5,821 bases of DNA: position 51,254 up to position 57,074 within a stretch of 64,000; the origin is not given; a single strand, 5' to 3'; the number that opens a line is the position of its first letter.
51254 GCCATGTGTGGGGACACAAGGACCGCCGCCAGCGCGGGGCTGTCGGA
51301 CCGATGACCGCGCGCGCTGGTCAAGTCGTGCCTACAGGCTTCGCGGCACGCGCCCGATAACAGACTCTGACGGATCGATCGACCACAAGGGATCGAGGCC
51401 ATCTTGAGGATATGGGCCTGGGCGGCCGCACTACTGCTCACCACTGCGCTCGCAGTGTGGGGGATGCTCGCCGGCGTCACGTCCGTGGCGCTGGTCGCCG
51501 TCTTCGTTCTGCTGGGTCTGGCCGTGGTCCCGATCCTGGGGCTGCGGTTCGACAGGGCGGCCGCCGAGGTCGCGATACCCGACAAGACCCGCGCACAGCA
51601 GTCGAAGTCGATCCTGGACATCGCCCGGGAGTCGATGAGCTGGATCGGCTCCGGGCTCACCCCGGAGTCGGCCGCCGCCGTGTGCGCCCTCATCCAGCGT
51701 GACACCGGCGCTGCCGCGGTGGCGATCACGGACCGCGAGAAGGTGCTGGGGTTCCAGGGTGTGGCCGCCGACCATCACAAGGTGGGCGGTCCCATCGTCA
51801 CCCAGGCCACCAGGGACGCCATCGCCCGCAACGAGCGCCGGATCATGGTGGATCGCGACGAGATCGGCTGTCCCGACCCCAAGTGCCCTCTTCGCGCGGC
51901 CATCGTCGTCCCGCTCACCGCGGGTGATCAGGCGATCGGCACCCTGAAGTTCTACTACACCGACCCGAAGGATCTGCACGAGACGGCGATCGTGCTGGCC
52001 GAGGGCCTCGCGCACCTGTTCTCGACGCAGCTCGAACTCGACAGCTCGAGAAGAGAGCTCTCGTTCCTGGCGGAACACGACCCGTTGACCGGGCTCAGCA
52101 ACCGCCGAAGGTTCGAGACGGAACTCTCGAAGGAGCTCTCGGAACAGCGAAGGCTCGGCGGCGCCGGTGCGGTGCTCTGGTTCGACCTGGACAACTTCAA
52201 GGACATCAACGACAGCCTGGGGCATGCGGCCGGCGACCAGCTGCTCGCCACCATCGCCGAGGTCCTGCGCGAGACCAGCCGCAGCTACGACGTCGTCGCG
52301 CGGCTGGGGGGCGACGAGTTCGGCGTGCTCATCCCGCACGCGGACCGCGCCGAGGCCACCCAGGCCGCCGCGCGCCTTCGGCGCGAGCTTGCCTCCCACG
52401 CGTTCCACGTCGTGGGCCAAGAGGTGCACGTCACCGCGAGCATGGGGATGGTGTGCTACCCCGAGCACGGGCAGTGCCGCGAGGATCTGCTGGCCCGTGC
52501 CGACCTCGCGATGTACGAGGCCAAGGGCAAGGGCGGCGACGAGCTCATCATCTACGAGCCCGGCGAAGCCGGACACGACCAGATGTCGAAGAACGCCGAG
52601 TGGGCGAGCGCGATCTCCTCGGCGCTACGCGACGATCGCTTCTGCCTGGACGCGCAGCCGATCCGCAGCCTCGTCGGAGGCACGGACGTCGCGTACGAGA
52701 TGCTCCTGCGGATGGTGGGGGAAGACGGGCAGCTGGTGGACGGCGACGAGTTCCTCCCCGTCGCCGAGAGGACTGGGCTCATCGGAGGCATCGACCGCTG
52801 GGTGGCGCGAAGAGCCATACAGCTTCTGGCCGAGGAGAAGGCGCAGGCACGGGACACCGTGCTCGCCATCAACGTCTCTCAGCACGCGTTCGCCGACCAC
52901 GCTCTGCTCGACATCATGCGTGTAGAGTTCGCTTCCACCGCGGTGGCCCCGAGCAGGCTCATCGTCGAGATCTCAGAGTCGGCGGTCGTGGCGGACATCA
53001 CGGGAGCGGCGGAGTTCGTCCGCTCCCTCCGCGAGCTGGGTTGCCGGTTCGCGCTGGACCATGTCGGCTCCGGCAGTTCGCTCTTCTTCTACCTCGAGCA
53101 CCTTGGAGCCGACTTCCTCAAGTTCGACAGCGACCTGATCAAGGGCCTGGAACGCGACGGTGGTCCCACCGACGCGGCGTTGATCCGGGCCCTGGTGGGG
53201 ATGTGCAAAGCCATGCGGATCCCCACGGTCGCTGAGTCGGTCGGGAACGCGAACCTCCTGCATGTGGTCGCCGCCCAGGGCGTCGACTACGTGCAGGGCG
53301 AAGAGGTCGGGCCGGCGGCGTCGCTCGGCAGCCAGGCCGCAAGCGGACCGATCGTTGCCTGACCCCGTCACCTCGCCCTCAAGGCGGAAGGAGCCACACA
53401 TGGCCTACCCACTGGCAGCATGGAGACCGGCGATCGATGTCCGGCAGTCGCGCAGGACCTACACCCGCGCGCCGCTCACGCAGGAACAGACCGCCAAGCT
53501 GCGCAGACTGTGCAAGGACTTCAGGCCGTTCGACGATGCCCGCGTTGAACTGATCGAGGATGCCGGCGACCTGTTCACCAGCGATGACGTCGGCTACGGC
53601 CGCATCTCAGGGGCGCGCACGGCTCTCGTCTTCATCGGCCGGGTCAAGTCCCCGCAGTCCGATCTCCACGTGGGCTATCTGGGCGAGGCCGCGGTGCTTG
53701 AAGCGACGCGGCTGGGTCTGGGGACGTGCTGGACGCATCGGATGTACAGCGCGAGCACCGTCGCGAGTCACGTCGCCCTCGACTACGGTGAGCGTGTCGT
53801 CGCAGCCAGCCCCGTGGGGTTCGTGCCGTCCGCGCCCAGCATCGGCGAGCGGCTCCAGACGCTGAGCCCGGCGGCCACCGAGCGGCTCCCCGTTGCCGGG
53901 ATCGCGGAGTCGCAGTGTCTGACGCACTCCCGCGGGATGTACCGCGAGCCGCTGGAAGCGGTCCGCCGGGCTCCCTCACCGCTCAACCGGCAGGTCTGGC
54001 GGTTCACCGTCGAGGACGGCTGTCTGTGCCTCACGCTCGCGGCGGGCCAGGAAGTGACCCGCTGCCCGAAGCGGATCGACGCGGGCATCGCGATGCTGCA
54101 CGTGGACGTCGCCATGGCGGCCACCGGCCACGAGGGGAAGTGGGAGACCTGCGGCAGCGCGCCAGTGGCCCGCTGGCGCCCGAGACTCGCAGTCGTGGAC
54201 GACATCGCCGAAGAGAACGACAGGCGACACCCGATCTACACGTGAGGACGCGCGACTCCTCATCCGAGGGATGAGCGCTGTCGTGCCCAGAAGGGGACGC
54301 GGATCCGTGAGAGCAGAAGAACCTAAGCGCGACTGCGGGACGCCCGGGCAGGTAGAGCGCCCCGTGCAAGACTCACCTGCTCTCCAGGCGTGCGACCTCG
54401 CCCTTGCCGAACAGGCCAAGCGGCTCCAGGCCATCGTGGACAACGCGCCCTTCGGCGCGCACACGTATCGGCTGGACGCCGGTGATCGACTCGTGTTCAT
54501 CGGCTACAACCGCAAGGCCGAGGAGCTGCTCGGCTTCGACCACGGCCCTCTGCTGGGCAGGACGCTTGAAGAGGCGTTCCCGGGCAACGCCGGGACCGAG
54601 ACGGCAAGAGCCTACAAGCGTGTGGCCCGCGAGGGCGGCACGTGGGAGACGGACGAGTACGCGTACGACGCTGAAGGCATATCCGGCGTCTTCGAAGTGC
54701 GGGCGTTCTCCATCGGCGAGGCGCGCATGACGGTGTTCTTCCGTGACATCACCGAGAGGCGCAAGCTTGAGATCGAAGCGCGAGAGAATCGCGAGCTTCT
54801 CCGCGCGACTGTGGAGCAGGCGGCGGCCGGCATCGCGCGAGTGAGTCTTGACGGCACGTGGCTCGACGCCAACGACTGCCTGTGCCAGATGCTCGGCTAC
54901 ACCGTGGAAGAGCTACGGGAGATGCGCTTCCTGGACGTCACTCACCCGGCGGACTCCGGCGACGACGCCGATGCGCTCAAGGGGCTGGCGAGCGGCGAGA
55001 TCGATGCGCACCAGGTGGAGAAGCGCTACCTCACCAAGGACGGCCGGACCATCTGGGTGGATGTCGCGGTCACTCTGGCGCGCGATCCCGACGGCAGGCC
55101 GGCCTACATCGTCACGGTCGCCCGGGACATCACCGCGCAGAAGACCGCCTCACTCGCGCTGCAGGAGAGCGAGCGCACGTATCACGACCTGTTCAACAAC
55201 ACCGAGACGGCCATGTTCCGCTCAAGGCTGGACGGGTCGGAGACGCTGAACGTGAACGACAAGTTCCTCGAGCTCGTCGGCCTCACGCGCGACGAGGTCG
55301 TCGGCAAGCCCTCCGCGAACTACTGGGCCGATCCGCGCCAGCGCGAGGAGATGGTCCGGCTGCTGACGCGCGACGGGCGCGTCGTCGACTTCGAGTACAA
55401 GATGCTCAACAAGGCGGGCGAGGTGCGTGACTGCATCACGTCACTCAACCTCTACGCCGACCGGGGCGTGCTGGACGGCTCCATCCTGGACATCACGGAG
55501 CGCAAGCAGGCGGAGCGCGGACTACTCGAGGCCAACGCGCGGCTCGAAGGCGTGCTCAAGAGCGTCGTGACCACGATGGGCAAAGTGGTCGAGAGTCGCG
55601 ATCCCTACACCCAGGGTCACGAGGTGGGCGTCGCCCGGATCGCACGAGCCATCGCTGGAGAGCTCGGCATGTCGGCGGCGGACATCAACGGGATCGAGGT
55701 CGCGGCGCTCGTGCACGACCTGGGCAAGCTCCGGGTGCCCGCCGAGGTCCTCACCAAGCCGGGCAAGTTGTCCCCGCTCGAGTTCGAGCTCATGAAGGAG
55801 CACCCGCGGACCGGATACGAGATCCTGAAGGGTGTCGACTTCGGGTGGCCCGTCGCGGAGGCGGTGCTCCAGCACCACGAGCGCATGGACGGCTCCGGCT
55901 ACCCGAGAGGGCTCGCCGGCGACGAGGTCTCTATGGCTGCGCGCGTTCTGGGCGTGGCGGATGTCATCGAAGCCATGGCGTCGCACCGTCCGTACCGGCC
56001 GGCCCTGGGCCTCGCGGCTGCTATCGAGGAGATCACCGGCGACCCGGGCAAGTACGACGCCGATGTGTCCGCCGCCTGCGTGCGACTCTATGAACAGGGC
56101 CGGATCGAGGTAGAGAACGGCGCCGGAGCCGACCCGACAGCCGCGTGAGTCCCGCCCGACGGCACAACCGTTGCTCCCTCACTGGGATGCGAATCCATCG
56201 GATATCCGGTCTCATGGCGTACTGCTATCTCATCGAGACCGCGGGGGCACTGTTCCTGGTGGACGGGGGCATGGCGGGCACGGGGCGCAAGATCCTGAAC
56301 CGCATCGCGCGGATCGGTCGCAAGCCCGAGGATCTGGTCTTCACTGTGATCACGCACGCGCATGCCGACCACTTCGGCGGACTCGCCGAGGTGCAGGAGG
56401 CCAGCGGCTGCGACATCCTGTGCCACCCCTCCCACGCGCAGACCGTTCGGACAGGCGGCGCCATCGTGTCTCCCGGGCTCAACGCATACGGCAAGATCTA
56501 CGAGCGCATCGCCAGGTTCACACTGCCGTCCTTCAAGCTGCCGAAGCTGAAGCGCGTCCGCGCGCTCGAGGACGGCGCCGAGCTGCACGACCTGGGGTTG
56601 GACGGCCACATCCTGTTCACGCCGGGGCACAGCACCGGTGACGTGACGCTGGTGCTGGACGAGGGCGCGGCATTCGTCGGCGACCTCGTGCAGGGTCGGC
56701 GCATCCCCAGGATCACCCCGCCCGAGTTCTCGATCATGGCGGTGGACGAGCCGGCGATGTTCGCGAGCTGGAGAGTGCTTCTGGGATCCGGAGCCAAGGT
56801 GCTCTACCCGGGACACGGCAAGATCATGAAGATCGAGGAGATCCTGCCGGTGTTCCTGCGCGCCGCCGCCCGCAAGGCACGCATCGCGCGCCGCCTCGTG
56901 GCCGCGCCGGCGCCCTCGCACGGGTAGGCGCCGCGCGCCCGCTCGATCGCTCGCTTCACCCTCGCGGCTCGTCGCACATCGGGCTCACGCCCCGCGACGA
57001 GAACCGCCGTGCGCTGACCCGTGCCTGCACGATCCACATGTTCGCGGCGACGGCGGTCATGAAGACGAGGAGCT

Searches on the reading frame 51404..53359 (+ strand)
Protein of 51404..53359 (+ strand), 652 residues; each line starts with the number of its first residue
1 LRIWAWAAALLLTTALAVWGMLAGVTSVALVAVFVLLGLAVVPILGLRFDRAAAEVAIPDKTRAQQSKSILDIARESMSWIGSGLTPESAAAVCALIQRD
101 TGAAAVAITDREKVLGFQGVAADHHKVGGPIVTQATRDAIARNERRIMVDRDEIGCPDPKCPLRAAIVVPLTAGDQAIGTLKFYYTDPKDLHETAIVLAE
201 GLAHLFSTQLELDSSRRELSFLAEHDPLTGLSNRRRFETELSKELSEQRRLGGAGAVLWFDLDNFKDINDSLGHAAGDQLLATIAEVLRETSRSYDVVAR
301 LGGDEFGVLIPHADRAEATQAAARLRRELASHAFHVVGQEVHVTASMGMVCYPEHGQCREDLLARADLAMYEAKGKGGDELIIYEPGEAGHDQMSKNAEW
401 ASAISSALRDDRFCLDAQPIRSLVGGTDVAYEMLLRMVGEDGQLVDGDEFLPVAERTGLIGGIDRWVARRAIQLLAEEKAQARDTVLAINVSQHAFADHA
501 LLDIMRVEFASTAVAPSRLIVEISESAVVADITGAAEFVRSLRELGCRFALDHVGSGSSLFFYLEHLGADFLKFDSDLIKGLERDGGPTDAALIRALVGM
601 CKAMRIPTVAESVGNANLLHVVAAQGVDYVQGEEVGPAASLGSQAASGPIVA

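Call 25: search_protein_families(library=pfam, proteins=[window:51404-53359:+], max_evalue=0.001)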
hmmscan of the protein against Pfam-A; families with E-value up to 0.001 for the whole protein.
window:51404-53359:+ (652 aa): 6 families
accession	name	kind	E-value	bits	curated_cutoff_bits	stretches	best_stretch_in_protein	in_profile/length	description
PF00563.25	EAL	-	9e-52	176.2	31.3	1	403-636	3-234/236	EAL domain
PF00990.26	GGDEF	-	2.4e-48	164.4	23.8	1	223-378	1-159/161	Diguanylate cyclase, GGDEF domain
PF13492.12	GAF_3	-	4.4e-07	30.8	27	1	117-211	34-128/129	GAF domain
PF13185.12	GAF_2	-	1.6e-06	28.8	28.6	1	91-207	22-132/136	GAF domain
PF01590.32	GAF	-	2.8e-06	28.3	22.4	1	91-209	7-132/133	GAF domain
PF17853.6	GGDEF_2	-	0.00029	21.5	24.5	1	260-336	30-91/116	GGDEF-like domain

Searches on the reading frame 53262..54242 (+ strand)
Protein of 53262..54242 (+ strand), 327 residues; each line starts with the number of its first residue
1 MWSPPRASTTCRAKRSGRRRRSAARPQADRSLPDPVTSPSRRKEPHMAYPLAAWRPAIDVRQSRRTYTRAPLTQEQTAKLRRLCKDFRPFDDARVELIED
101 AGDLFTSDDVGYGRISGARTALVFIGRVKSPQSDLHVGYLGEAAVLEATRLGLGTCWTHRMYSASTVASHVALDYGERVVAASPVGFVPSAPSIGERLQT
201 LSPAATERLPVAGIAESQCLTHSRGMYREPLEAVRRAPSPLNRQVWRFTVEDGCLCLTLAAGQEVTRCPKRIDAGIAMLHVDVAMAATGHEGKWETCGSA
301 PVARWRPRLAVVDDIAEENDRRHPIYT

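Call 25: search_protein_families(library=pfam, proteins=[window:53262-54242:+], max_evalue=0.001)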
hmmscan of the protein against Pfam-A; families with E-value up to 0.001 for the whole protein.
window:53262-54242:+ (327 aa): 2 families
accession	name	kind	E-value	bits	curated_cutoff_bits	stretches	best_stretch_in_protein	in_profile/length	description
PF14512.11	TM1586_NiRdase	-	5.5e-30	105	27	1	55-284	3-214/215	Putative TM nitroreductase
PF00881.29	Nitroreductase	-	2.3e-10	41.3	23.5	1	118-186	90-166/167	Nitroreductase family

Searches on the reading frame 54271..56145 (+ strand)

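Call 25: search_protein_families(library=pfam, proteins=[window:54271-56145:+], max_evalue=0.001)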
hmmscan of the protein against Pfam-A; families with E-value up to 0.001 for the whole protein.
window:54271-56145:+ (625 aa): 7 families
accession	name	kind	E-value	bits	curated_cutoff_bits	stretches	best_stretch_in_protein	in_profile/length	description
PF13487.12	HD_5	-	2.3e-37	128.8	27.2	1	436-599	3-170/170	HD domain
PF08448.16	PAS_4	-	2.5e-28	98.9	23.1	2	182-291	2-109/110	PAS fold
PF13426.13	PAS_9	-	5.9e-28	97.6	27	3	192-289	8-103/103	PAS domain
PF00989.32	PAS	-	4.1e-25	88.4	22.6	1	176-287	2-113/113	PAS fold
PF08447.18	PAS_3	-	3.6e-20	72.4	25.6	1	200-283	4-88/89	PAS fold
PF01966.28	HD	-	8.5e-19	68.4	22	1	449-569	3-116/116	HD domain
PF13188.13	PAS_8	-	3.2e-16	59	21.8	1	175-229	1-55/65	PAS domain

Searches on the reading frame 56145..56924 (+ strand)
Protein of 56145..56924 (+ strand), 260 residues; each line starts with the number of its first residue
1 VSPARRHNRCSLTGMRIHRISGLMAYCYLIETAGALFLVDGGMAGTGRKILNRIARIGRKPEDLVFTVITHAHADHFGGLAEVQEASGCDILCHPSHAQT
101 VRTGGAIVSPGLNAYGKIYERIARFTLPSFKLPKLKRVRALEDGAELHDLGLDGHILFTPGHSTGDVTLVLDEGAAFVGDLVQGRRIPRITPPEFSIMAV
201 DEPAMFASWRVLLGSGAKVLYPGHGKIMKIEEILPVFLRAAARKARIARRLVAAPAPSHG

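Call 25: search_protein_families(library=pfam, proteins=[window:56145-56924:+], max_evalue=0.001)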
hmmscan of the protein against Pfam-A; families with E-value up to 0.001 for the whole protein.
window:56145-56924:+ (260 aa): 2 families
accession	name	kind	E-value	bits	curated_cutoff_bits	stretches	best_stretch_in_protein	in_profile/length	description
PF00753.33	Lactamase_B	-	8.1e-25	88.4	22.7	1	23-224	4-196/196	Metallo-beta-lactamase superfamily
PF12706.13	Lactamase_B_2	-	4.6e-06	26.8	27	1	57-108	24-77/200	Beta-lactamase superfamily domain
